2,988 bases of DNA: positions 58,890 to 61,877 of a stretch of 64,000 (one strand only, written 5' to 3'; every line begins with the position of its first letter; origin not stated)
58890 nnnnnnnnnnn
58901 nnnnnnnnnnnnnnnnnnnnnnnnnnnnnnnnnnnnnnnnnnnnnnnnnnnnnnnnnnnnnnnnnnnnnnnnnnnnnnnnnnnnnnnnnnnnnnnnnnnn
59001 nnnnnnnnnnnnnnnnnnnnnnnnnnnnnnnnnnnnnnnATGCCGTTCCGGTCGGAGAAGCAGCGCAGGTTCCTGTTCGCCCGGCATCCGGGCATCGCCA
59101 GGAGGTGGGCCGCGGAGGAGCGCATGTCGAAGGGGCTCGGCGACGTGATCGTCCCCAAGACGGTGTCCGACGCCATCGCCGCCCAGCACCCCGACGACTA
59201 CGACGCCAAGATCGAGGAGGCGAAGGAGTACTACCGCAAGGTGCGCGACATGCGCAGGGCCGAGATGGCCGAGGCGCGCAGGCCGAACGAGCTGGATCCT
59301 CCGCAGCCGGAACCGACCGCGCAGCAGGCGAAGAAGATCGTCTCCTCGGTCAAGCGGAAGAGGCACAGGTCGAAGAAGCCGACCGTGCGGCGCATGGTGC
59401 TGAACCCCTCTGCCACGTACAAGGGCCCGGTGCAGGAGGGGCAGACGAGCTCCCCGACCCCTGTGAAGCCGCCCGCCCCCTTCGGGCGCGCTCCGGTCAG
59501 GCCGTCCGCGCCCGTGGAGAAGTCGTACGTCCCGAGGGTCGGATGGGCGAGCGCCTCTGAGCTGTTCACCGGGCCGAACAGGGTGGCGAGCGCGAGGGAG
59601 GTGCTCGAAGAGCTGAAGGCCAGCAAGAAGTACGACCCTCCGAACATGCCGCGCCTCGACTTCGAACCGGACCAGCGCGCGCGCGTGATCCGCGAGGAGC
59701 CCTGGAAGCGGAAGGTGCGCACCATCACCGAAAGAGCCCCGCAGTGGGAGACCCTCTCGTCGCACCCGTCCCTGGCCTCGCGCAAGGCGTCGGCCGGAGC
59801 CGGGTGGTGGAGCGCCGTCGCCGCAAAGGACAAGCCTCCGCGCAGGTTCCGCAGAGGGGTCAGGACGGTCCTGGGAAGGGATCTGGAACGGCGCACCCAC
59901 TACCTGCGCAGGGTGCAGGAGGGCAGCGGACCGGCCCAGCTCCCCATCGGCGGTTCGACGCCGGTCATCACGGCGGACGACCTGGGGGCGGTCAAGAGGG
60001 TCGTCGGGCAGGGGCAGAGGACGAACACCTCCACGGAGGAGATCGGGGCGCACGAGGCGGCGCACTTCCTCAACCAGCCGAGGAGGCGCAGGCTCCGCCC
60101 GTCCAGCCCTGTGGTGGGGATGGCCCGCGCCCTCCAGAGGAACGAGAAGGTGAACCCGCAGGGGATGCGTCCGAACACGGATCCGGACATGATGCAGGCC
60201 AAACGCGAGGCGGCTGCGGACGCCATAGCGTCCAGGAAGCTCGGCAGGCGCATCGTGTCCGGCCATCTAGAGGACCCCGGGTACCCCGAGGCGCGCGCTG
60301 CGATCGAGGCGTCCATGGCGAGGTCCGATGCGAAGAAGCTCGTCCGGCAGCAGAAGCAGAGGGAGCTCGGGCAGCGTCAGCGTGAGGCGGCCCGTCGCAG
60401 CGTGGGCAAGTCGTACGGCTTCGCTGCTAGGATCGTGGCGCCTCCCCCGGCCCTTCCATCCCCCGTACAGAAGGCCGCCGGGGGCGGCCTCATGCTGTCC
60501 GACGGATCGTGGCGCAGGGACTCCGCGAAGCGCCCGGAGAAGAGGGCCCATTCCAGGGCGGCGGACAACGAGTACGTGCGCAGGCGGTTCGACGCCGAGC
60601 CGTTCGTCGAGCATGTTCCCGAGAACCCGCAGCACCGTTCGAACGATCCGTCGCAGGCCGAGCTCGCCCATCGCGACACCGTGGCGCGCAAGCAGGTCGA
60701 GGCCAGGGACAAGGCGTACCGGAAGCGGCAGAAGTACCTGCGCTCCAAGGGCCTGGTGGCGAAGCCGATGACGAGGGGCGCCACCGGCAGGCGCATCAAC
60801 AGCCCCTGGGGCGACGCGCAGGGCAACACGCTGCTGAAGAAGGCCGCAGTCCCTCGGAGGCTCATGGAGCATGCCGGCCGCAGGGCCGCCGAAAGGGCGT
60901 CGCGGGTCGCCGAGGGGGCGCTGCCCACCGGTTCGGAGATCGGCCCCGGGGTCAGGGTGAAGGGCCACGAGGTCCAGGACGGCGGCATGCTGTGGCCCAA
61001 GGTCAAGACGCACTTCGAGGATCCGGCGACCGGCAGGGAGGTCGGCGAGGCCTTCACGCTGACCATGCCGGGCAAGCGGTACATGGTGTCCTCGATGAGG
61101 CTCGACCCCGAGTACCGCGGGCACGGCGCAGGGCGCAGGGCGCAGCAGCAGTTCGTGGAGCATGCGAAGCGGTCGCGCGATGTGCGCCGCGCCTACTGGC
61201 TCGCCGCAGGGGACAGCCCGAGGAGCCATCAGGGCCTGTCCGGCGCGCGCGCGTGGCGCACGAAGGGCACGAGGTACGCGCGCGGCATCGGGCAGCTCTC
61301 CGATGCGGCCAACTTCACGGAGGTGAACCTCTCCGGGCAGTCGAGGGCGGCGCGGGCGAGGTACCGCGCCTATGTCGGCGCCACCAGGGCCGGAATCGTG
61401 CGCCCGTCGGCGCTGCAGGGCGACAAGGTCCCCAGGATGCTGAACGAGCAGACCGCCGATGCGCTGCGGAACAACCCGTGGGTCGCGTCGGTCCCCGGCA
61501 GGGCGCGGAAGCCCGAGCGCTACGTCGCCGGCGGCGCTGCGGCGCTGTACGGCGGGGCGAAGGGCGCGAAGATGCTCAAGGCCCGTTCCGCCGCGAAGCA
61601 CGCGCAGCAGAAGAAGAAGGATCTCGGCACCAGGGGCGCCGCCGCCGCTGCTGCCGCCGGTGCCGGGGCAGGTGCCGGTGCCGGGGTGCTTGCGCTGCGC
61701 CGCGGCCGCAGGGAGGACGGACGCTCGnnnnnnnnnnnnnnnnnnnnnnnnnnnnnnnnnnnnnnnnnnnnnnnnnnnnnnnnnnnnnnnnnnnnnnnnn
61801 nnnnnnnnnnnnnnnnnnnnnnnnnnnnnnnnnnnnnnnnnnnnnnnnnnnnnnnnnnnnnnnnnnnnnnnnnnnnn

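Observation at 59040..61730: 896-aa hyper-basic protein combining an HExxH zincin motif, a GNAT motif A and a conserved-looking N-terminal tag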

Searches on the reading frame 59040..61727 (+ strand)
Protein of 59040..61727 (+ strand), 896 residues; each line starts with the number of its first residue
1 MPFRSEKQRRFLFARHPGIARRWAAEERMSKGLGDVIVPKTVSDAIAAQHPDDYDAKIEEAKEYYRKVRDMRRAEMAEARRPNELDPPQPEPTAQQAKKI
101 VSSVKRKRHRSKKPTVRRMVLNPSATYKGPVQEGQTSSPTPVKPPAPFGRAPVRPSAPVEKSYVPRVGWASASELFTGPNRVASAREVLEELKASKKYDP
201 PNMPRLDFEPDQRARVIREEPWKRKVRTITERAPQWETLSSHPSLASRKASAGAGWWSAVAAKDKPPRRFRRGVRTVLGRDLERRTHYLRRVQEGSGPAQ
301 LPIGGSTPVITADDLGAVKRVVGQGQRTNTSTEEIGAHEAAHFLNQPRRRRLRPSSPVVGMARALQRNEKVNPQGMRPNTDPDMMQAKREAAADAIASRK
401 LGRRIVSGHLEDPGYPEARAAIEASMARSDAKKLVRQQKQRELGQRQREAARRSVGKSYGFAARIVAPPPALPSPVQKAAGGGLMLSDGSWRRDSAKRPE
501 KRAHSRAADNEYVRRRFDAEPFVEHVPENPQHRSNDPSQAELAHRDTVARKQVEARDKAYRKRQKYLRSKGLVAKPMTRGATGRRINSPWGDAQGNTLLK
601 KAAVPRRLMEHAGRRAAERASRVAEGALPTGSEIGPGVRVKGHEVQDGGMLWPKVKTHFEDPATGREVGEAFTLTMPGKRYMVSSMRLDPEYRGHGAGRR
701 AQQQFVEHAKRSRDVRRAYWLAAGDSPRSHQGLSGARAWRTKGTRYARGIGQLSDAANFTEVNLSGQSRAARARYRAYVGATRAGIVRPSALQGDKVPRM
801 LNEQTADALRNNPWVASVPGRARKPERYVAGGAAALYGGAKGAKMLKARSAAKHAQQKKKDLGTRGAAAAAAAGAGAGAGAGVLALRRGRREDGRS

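Call 5: search_protein_families(library=pfam, proteins=[window:59040-61727:+], max_evalue=1)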
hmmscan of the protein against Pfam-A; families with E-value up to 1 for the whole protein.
window:59040-61727:+ (896 aa): 2 families
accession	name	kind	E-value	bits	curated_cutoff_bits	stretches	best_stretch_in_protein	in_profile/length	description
PF00583.31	Acetyltransf_1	-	0.00047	20.8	20.7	1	677-721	56-98/116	Acetyltransferase (GNAT) family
PF13508.13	Acetyltransf_7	-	0.054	14.3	27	1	665-717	12-64/84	Acetyltransferase (GNAT) domain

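Call 6: search_protein_families(library=phrogs, proteins=[window:59040-61727:+], max_evalue=0.1)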
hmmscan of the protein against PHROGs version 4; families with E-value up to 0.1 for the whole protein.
window:59040-61727:+ (896 aa): 1 family
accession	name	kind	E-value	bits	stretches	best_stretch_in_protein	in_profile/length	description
phrog_1249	-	other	0.038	14.7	1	687-728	96-136/180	acetyltransferase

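Call 8: search_dna_similar(query=window:59040-61727:+, collection=phages, mode=protein, max_rows=40)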
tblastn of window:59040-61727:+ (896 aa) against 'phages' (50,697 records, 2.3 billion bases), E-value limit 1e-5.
No match.

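Call 13: find_homologous_proteins(query=window:59040-61727:+, max_evalue=0.001)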
Query window:59040-61727:+ (896 aa): 1 proteins with E <= 0.001 among 8000 candidates.
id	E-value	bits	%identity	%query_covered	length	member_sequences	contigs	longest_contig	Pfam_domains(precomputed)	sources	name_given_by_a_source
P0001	0.0e+0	1541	100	79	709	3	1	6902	-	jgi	jgi:GNAT superfamily N-acetyltransferase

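Call 17: search_solved_structures(query=window:59040-61727:+, max_evalue=1, show_alignments=3)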
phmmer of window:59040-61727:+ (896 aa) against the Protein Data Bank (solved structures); distinct sequences matched with E-value up to 1: 0.

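Call 20: find_encoding_contigs(protein=P0001, flank=10000)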
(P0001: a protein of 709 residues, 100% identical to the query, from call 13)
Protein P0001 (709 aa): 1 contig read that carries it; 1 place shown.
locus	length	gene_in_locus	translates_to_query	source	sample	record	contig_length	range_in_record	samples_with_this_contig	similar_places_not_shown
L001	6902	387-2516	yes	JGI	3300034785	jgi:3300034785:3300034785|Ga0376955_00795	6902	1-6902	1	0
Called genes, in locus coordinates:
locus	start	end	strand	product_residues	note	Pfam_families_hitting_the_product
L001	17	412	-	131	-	-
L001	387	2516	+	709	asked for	-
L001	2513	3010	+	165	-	-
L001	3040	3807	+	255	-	-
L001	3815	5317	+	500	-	-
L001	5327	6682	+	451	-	-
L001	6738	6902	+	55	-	?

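Call 27: find_related_loci(query=window:59040-61727:+, collection=viral_contigs, flank=10000)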
Query window:59040-61727:+ (896 aa) in viral_contigs; peptide patterns used: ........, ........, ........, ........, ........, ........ (x = any residue, [..] = any of these).
10 stretches matched a pattern, but none encodes a relative of the query by tblastn (E <= 1e-3).

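Call 28: search_protein_representatives(protein=window:59040-61727:+)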
Query: 896 residues. Proteins with E-value up to 0.001 (for the whole library): 23; up to 1e-10: 7; up to 1e-30: 3. The best 23 are listed.
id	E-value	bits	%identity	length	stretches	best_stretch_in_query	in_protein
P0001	0.0e+00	1541.4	100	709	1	188-896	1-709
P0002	1.1e-59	219.8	53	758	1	618-890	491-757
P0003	3.5e-33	132.0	38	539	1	607-891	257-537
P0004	1.1e-24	103.9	39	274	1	614-882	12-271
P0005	1.9e-21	93.2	35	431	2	34-123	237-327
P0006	2.0e-19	86.5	40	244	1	614-838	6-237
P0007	4.5e-11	58.9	35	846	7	712-781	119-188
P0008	2.0e-10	56.8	40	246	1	35-156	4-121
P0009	2.5e-07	46.5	40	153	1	31-117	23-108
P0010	4.0e-07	45.8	38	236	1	30-149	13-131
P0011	1.2e-06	44.2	31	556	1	601-849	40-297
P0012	5.2e-06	42.2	33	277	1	614-799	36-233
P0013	3.2e-05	39.6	34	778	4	712-779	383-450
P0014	4.4e-05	39.1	77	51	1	1-31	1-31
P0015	1.4e-04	37.4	65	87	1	1-37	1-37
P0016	1.8e-04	37.1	72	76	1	1-32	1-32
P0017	2.0e-04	36.9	49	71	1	1-58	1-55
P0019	4.6e-04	35.7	66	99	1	1-32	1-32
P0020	5.7e-04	35.4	37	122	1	1-107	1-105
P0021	7.7e-04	35.0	62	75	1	1-37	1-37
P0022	8.1e-04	34.9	39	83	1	1-72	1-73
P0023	9.9e-04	34.6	71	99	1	1-34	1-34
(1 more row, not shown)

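Call 30: predict_structure(protein=window:59040-61727:+)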
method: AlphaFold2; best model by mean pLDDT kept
length: 896 residues; sequences in the alignment: 1
mean_pLDDT: 47.5   pTM: 0.29
mean pLDDT of the five models: 47.5, 45.1, 44.2, 41.4, 39.7
residues with pLDDT >= 90: 1; 70-90: 53; 50-70: 248; < 50: 594
segments of 3 or more residues with pLDDT < 50: 32-35, 37-39, 83-85, 90-129, 131-143, 148-157, 159-191, 193-199, 201-210, 212-283, 287-292, 297-341, 343-359, 368-382, 397-399, 401-404, 406-408, 460-474, 476-498, 500-520, 530-536, 573-605, 676-680, 712-763, 765-771, 777-779, 781-835, 840-848, 858-863, 865-896
pLDDT, mean of each block of 10 residues (from residue 1): 63 68 58 45 53 61 64 54 45 39 35 33 37 35 39 38 35 36 43 44 34 40 37 33 37 38 40 45 49 46 42 37 38 45 44 47 45 38 54 51 45 55 55 63 63 54 43 40 42 41 43 45 48 47 62 66 60 43 39 44 50 66 72 80 74 75 83 53 57 61 61 43 34 37 36 36 44 49 45 43 45 40 42 47 48 50 40 32 33 32
secondary structure, 60 per line:
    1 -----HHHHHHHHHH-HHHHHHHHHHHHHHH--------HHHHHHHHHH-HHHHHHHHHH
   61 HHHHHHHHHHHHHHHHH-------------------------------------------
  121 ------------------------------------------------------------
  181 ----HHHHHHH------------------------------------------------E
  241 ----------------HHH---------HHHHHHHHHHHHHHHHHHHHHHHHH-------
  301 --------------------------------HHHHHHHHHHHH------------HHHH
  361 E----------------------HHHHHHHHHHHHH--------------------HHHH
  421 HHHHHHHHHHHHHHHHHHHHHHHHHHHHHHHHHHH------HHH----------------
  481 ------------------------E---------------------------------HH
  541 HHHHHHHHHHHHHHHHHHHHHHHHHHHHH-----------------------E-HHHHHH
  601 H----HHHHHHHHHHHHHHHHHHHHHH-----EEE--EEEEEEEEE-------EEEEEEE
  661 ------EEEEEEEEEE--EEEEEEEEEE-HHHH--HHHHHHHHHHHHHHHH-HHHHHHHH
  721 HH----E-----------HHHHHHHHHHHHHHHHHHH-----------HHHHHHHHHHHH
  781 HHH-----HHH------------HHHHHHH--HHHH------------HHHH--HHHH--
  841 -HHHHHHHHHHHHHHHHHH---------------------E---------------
elements in order (helices of 4 or more, strands of 3 or more residues): H6-15 H17-31 H40-49 H51-77 H185-191 H269-293 H333-344 H357-360 H384-396 H417-455 H539-569 H595-601 H606-627 E633-635 E638-646 E654-660 E667-676 E679-688 H690-693 H696-711 H713-722 H739-757 H769-783 H804-810 H813-816 H829-832 H835-838 H842-859

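Call 40: find_encoding_contigs(protein=P0002, flank=10000, max_places=3)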
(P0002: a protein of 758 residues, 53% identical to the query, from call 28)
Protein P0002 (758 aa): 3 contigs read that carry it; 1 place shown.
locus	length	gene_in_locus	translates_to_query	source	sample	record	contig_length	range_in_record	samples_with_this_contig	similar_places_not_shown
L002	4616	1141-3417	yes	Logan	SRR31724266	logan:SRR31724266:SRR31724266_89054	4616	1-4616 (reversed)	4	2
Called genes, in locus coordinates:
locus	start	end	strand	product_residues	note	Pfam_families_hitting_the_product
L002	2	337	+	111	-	?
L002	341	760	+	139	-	-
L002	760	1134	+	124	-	-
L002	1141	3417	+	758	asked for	-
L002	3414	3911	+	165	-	PF02075:RuvC (weak)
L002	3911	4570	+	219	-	-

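Call 43: find_encoding_contigs(protein=P0005, flank=10000, max_places=2)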
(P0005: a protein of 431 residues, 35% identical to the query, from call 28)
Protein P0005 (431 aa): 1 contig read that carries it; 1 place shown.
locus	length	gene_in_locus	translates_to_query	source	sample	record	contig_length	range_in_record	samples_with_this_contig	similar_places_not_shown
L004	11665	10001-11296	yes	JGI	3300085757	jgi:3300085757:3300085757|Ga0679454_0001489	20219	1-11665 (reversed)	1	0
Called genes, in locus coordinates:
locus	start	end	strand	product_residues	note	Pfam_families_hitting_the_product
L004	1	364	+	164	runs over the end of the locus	PF11195:Tad2-like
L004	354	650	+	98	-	-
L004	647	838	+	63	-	-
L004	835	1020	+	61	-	-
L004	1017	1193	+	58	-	PF24623:Phage_zn_bind_8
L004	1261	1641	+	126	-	-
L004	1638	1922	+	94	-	PF19791:DUF6275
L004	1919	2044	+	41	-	-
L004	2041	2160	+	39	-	PF18658:zf-C2H2-SPIN-DOC (weak)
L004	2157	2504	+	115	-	-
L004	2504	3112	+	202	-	PF19905:DUF6378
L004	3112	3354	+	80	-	-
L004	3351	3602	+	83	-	-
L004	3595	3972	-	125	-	-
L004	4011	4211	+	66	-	-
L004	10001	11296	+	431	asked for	PF00583:Acetyltransf_1 (weak), PF13673:Acetyltransf_10 (faint), PF13508:Acetyltransf_7 (faint)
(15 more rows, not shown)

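Call 44: find_encoding_contigs(protein=P0003, flank=10000, max_places=2)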
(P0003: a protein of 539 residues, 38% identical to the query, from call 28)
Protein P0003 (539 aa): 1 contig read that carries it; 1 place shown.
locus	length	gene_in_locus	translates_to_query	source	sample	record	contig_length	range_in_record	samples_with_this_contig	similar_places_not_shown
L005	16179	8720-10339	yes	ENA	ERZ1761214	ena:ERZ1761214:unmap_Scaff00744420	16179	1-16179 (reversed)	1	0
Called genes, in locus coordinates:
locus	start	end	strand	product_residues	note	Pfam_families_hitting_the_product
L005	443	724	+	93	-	-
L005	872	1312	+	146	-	-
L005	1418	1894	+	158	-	-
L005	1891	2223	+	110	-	-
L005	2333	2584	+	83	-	-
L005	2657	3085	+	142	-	-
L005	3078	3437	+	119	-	-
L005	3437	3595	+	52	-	-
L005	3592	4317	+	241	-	-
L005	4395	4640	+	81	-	-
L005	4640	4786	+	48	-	-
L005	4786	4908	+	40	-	-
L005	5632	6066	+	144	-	-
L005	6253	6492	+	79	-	PF12728:HTH_17 (weak)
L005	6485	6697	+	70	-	-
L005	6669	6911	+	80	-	-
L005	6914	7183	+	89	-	PF19905:DUF6378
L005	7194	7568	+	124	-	-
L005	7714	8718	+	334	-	-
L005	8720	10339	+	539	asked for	-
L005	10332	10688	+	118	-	-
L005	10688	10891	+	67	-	-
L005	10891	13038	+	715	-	PF10686:YAcAr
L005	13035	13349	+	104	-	PF24729:Acb2_Tad1_hairpin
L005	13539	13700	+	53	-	-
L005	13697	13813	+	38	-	-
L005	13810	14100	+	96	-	-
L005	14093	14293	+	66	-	-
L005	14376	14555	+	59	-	-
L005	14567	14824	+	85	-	-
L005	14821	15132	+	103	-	-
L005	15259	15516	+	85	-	-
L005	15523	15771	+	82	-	-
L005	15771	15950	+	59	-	-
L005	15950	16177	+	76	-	?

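Call 47: search_protein_families(library=pfam, proteins=[P0014, P0015, P0016, P0017, P0019, P0020, P0021, P0022, P0023, P0008], max_evalue=1)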
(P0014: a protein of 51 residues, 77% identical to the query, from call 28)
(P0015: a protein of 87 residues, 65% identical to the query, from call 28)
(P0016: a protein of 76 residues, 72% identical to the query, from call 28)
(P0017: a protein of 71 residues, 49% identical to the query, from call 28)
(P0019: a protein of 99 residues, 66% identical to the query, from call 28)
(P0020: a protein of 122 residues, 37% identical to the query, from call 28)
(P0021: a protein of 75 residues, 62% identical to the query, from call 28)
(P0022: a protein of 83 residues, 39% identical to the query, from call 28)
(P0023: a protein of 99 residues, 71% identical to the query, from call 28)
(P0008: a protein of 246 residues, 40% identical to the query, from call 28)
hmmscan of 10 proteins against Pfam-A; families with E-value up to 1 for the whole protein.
P0014 (51 aa): 0 families

P0015 (87 aa): 0 families

P0016 (76 aa): 0 families

P0017 (71 aa): 0 families

P0019 (99 aa): 0 families

P0020 (122 aa): 1 family
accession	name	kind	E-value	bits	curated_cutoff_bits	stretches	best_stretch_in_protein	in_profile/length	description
PF13663.11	DUF4148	-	0.00011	23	27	1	82-110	26-56/62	Domain of unknown function (DUF4148)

P0021 (75 aa): 0 families

P0022 (83 aa): 1 family
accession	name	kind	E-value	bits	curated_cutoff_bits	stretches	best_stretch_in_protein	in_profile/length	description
PF06658.17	DUF1168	-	0.17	12.1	22.1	1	43-69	70-96/137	Protein of unknown function (DUF1168)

P0023 (99 aa): 1 family
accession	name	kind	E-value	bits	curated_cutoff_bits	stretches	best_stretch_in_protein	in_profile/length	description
PF06806.18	DUF1233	-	0.058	13.4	22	1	22-53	8-38/70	Putative excisionase (DUF1233)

P0008 (246 aa): 4 families
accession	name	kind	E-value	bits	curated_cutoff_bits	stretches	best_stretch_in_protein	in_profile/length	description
PF00583.31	Acetyltransf_1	-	2.1e-06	28.4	20.7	1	142-214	22-88/116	Acetyltransferase (GNAT) family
PF13527.13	Acetyltransf_9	-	2.5e-05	24.7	25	1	141-212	31-99/127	Acetyltransferase (GNAT) domain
PF13508.13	Acetyltransf_7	-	5.8e-05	23.8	27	1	153-214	6-57/84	Acetyltransferase (GNAT) domain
PF13673.13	Acetyltransf_10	-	0.0016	18.8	23.6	1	153-221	34-86/128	Acetyltransferase (GNAT) domain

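Call 50: find_encoding_contigs(protein=P0020, flank=6000, max_places=3)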
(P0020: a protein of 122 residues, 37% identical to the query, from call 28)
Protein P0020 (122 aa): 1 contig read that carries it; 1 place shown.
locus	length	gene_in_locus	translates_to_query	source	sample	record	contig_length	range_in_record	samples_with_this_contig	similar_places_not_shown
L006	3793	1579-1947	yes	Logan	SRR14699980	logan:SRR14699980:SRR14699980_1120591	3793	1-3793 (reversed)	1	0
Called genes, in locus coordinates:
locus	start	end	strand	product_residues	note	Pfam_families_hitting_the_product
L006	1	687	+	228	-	?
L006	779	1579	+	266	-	PF24175:SU10_adaptor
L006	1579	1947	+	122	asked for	-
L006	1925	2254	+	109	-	-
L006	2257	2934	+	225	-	-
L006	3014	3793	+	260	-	?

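Call 51: find_encoding_contigs(protein=P0015, flank=6000, max_places=3)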
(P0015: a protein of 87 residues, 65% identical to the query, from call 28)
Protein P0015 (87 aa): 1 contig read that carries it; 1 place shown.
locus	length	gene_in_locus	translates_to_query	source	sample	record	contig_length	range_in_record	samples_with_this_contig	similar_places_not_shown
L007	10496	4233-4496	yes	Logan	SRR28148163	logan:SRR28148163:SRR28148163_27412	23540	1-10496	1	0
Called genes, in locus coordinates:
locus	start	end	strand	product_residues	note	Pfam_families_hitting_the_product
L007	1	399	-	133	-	?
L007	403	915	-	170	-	-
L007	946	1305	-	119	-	-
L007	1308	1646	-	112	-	-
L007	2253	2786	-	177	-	-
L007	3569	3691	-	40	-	-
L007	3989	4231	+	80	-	-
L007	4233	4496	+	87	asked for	-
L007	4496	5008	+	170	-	-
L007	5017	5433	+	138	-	-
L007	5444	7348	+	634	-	-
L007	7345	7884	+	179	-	-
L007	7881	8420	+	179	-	-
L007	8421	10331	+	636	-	-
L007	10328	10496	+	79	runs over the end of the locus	-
